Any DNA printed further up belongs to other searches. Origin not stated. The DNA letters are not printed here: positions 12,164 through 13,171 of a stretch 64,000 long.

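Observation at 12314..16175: Operon-like block of three secreted proteins: dockerin/SH3b putative glycosidase, cadherin-like surface protein, TasA-like protein with SipW-cognate signal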

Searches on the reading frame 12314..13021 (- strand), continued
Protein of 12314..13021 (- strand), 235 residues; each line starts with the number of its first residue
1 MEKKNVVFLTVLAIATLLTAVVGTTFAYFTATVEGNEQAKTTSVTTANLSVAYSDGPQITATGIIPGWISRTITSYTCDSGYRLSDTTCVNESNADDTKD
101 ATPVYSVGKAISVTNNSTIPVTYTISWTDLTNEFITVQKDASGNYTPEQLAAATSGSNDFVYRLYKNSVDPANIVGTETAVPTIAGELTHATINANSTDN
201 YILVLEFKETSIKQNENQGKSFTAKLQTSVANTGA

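Call 23: search_solved_structures(query=A1, max_evalue=1, show_alignments=2)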
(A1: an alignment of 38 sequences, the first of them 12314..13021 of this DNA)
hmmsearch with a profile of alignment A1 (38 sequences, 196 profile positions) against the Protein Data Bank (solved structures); distinct sequences matched with E-value up to 1: 6.
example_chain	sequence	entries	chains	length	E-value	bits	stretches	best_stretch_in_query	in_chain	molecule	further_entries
7n6g_1J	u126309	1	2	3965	0.007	19.9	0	70-95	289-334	HYDIN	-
7sqc_F0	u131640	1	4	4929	0.0072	19.8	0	70-95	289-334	Hydin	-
8feh_D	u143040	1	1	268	0.057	16.9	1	57-166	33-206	Minor capsid protein A1 fusion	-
5of1_A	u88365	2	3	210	0.47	13.9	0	48-125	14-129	Spore coat-associated protein N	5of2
4a42_A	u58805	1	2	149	0.49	13.8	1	40-120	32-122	ALPHA-N-ACETYLGLUCOSAMINIDASE FAMILY PROTEIN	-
8aur_A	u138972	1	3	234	0.55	13.7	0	54-125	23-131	Major biofilm matrix component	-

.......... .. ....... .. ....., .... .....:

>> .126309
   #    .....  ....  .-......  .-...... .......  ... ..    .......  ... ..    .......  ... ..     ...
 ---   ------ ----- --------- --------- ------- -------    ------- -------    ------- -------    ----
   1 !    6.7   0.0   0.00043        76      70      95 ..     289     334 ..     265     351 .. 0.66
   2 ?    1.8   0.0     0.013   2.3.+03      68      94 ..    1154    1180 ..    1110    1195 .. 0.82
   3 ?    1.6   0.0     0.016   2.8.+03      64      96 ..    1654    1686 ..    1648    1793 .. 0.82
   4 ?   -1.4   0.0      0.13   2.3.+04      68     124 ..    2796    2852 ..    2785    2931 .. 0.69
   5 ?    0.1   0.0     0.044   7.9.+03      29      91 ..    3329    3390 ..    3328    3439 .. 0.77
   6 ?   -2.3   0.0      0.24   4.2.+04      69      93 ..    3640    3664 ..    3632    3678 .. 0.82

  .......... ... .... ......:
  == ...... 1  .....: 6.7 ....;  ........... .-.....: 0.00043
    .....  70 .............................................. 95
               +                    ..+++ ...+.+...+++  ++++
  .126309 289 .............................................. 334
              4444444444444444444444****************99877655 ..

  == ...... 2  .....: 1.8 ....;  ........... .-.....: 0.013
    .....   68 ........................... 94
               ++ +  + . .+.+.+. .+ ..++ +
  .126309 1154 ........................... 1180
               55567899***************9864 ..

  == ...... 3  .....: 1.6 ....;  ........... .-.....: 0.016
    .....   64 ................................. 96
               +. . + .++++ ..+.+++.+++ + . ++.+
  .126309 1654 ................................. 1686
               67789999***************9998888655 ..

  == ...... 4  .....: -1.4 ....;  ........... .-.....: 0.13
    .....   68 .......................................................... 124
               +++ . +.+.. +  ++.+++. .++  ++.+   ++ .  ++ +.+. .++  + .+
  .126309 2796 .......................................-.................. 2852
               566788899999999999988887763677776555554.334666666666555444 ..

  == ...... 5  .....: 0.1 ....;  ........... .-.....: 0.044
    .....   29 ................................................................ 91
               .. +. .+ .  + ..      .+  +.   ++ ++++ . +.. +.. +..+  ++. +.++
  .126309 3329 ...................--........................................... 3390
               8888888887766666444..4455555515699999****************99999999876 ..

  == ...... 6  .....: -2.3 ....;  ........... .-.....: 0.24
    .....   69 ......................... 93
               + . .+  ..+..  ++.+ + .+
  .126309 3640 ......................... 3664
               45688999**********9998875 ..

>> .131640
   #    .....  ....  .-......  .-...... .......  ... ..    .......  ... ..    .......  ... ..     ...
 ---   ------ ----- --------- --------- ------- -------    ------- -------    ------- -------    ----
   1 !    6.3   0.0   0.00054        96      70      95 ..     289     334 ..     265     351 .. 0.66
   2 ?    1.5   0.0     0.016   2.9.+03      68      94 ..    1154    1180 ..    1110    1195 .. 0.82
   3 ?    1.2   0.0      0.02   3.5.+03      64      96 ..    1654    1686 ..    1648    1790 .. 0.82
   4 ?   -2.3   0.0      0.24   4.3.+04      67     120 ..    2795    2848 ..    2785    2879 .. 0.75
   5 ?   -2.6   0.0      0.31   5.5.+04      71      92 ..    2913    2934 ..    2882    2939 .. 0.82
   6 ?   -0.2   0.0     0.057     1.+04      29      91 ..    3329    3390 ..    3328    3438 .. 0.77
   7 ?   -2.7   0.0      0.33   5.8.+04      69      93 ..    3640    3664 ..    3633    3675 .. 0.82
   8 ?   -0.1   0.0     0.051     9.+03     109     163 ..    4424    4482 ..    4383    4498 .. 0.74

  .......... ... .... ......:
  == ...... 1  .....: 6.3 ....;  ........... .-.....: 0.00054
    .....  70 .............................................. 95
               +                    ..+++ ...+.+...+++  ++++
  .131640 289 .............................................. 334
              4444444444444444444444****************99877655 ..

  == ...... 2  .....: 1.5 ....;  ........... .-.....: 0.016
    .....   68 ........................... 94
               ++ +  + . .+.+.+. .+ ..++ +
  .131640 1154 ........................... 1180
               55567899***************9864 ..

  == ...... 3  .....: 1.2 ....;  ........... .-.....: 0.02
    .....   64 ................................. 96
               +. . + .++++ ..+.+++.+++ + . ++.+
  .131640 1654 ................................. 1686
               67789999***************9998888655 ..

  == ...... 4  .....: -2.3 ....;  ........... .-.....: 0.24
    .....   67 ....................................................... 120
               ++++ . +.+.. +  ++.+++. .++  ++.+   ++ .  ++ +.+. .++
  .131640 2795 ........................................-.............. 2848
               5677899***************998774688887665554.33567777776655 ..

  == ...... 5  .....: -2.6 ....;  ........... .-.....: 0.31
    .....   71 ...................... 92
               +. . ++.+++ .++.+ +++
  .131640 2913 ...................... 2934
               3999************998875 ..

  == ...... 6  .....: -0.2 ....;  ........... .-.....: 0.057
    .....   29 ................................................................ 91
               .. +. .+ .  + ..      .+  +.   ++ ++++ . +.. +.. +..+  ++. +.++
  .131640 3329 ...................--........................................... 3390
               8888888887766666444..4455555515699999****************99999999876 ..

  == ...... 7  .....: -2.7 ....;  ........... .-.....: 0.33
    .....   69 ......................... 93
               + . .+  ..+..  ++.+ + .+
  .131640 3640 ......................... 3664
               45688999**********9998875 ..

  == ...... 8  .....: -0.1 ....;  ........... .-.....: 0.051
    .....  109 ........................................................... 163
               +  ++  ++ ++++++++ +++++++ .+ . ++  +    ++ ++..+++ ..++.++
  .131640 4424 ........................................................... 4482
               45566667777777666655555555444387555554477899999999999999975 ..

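Call 27: search_protein_families(library=pfam, alignment_id=A1, max_evalue=0.001)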
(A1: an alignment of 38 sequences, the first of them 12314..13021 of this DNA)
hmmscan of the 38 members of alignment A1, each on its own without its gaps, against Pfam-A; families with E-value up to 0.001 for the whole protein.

A. member 1, window:12314-13021:- (235 aa): 0 families

B. families by the number of members that match (of 38 scanned): 1 family
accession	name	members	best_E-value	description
PF12389.13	Peptidase_M73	25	1e-08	Camelysin metallo-endopeptidase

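Call 28: search_protein_families(library=ncbifam, proteins=[L010:10728-11465:+, L062:12184-12804:+, L004:13930-14910:+, L001:17849-18778:+, L006:2020-3159:+], max_evalue=0.01)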
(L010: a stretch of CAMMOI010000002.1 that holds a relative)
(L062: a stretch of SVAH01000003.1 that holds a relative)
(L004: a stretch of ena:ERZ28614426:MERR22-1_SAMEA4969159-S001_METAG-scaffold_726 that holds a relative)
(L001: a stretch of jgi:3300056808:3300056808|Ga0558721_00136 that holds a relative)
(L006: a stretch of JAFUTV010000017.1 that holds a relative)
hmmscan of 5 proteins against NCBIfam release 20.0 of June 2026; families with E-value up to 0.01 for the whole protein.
L010:10728-11465:+ (245 aa): 3 families
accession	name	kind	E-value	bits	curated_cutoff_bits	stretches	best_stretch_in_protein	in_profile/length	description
NF046067.1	SigPepSipWBacil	equivalog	5.1e-30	104.5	190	1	24-193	7-171/189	signal peptidase I SipW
TIGR02228.1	sigpep_I_arch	equivalog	7.6e-30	103.9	51.85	1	29-185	12-156/158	signal peptidase I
TIGR02227.1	sigpep_I_bact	equivalog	0.00038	20.4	47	1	57-103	20-67/162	signal peptidase I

L062:12184-12804:+ (206 aa): 4 families
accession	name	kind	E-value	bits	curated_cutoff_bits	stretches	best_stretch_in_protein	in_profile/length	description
NF046067.1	SigPepSipWBacil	equivalog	2.7e-25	89.1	190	1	22-190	4-167/189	signal peptidase I SipW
TIGR02228.1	sigpep_I_arch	equivalog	2e-24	86.2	51.85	1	26-183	7-153/158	signal peptidase I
TIGR01000.1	bacteriocin_acc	subfamily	0.0056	15.6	258.85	1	52-151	336-438/457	bacteriocin secretion accessory protein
TIGR02227.1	sigpep_I_bact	equivalog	0.0071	16.2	47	1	58-105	20-68/162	signal peptidase I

L004:13930-14910:+ (326 aa): 3 families
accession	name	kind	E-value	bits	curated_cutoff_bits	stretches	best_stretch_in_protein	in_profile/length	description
NF046067.1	SigPepSipWBacil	equivalog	3.3e-29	101.8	190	1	20-206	4-181/189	signal peptidase I SipW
TIGR02228.1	sigpep_I_arch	equivalog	7.8e-29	100.6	51.85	1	27-187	6-155/158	signal peptidase I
TIGR02227.1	sigpep_I_bact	equivalog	9.1e-05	22.4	47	1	60-119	20-75/162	signal peptidase I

L001:17849-18778:+ (309 aa): 3 families
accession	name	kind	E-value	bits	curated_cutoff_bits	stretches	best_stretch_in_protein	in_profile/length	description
TIGR02228.1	sigpep_I_arch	equivalog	1.7e-26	93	51.85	1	21-183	4-155/158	signal peptidase I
NF046067.1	SigPepSipWBacil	equivalog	3.3e-25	88.8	190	1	15-188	3-167/189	signal peptidase I SipW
TIGR02227.1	sigpep_I_bact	equivalog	0.00039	20.3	47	1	56-115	20-78/162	signal peptidase I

L006:2020-3159:+ (379 aa): 4 families
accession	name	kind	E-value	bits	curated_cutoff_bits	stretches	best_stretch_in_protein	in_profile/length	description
TIGR02228.1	sigpep_I_arch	equivalog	1.6e-24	86.6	51.85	1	251-375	4-132/158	signal peptidase I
NF046067.1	SigPepSipWBacil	equivalog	1e-17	64.4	190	1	273-372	35-136/189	signal peptidase I SipW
TIGR02227.1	sigpep_I_bact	equivalog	1.8e-08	34.4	47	1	260-327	4-75/162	signal peptidase I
NF008114.0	PRK10861.1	equivalog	0.0039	16.5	277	1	262-302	69-108/324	signal peptidase I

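Call 29: search_protein_families(library=pfam, proteins=[L010:10728-11465:+, L062:12184-12804:+, L004:13930-14910:+, L001:17849-18778:+, L006:2020-3159:+], max_evalue=0.01)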
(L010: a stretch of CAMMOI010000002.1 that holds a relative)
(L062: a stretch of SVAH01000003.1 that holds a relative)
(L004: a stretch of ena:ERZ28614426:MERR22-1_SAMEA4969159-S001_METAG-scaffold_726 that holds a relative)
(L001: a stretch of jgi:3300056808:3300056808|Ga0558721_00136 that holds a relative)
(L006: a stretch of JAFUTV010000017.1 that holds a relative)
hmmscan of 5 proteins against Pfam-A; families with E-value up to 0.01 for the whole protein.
L010:10728-11465:+ (245 aa): 1 family
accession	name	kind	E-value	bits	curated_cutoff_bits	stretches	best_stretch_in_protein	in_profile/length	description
PF05620.16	TMEM208_SND2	-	0.0061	16.8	22.9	0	161-226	109-165/167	SRP-independent targeting protein 2/TMEM208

L062:12184-12804:+ (206 aa): 1 family
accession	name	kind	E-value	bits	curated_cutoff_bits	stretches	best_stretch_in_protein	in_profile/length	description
PF08374.16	Protocadherin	-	0.0069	16.9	26.3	0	10-50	33-76/217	Protocadherin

L004:13930-14910:+ (326 aa): 0 families

L001:17849-18778:+ (309 aa): 1 family
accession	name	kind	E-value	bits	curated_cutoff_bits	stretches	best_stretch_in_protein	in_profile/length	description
PF10502.14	Peptidase_S26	-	0.008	16.6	22.9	1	56-114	23-80/168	Signal peptidase, peptidase S26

L006:2020-3159:+ (379 aa): 3 families
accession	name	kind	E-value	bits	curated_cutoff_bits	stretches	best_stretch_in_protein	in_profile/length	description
PF10502.14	Peptidase_S26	-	2.5e-05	24.7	22.9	1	258-319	5-67/168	Signal peptidase, peptidase S26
PF00717.28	Peptidase_S24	-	0.00045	20.3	23.3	1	278-347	37-98/116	Peptidase S24-like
PF01757.29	Acyl_transf_3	-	0.0064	16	31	1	235-282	57-105/326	Acyltransferase domain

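Call 33: predict_structure(alignment_id=A1)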
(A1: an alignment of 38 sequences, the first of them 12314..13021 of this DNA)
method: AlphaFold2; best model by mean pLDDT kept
length: 235 residues; sequences in the alignment: 38
mean_pLDDT: 81.6   pTM: 0.70
mean pLDDT of the five models: 81.6, 81.4, 81.2, 80.0, 78.9
residues with pLDDT >= 90: 120; 70-90: 54; 50-70: 38; < 50: 23
segments of 3 or more residues with pLDDT < 50: 23-36, 39-44
pLDDT, mean of each block of 10 residues (from residue 1): 59 63 45 47 55 75 89 93 96 96 92 92 93 86 76 81 96 96 95 95 94 82 91 63
secondary structure, 60 per line:
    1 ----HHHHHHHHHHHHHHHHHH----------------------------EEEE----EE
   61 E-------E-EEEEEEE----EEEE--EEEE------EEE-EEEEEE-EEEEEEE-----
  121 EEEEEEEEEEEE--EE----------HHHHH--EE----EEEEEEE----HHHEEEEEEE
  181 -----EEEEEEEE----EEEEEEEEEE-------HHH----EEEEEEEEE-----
elements in order: H5-22 E51-54 E59-61 E71-77 E82-85 E88-91 E98-100 E102-107 E109-115 E121-132 H147-151 E160-166 E174-180 E186-193 E198-207 E222-230

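Call 42: fold_search(model_id=the predicted structure, library=pdb)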
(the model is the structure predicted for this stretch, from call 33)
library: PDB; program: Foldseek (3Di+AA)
matches with E <= 10: 1158; with E <= 0.001: 0
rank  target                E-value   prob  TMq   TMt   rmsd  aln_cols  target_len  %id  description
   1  7ueg_A                7.9e-03  0.75  0.23  0.28  15.6       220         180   12  Cryo-EM of bundling pili from Pyrobaculum calidifontis (released 2022-06-29)
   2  7ehg_E                1.0e-02  0.91  0.24  0.37  14.4       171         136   13  Crystal Structure of MiXBM (released 2022-03-30)
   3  7ums_A                1.2e-02  0.44  0.21  0.14  17.2       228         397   12  Structure of the VP5*/VP8* assembly from the human rotavirus strain CDC-9 in complex with antibody 41 - Upright confor (released 2022-07-27)
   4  7ehg_F                1.3e-02  0.90  0.24  0.37  14.5       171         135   13  Crystal Structure of MiXBM (released 2022-03-30)
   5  5j6y                  1.6e-02  0.97  0.24  0.29  10.3       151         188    9  Crystal structure of PA14 domain of MpAFP Antifreeze protein (released 2017-06-07)
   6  4qb1                  1.6e-02  0.85  0.25  0.38  11.4       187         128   11  Structure of CBM35 from Paenibacillus barcinonensis (released 2014-10-08)
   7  7ehg_A                1.7e-02  0.90  0.24  0.37  14.2       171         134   14  Crystal Structure of MiXBM (released 2022-03-30)
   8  6xa5_A                1.7e-02  0.96  0.24  0.29  10.3       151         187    9  Trehalose-bound structure of Marinomonas primoryensis PA14 carbohydrate-binding domain (released 2021-06-02)
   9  3f2z                  1.7e-02  0.30  0.16  0.23  14.0       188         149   10  Crystal structure of the C-terminal domain of a chitobiase (BF3579) from Bacteroides fragilis, Northeast Structural Geno (released 2008-11-18)
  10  6x7j                  2.3e-02  0.96  0.24  0.30  10.3       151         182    9  fucose-bound structure of Marinomonas primoryensis PA14 carbohydrate-binding domain (released 2021-06-02)
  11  6x8d                  2.3e-02  0.95  0.24  0.30  10.3       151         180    9  Arabinose-bound structure of Marinomonas primoryensis PA14 carbohydrate-binding domain (released 2021-06-02)
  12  3wnk                  2.3e-02  0.69  0.21  0.09  12.9       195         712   10  Crystal Structure of Bacillus circulans T-3040 cycloisomaltooligosaccharide glucanotransferase (released 2014-02-05)
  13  3wno_A                2.4e-02  0.69  0.23  0.10  10.5       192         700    9  D308A mutant of Bacillus circulans T-3040 cycloisomaltooligosaccharide glucanotransferase complexed with cycloisomalto (released 2014-02-05)
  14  6x8a_A                2.5e-02  0.94  0.24  0.29  10.3       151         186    9  Sucrose-bound structure of Marinomonas primoryensis PA14 carbohydrate-binding domain (released 2021-06-02)
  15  6x7x                  2.5e-02  0.94  0.24  0.29  10.3       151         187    9  mannose-bound structure of Marinomonas primoryensis PA14 carbohydrate-binding domain (released 2021-06-02)
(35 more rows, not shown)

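Call 63: search_protein_families(library=ncbifam, alignment_id=A1, max_evalue=0.01)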
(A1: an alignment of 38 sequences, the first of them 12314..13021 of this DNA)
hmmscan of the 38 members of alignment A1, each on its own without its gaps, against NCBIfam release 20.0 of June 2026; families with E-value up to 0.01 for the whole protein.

A. member 1, window:12314-13021:- (235 aa): 0 families

B. families by the number of members that match (of 38 scanned): 4 families
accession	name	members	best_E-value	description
TIGR04090.1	exp_by_SipW_IV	10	7.3e-05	BsaA family SipW-dependent biofilm matrix protein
NF046066.1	BioflmMtrxTasA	4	4.4e-05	biofilm matrix protein TasA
TIGR04088.1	cognate_SipW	2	0.0068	SipW-dependent-type signal peptide-containing protein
NF049997.1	LiaG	1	0.0011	LiaG family protein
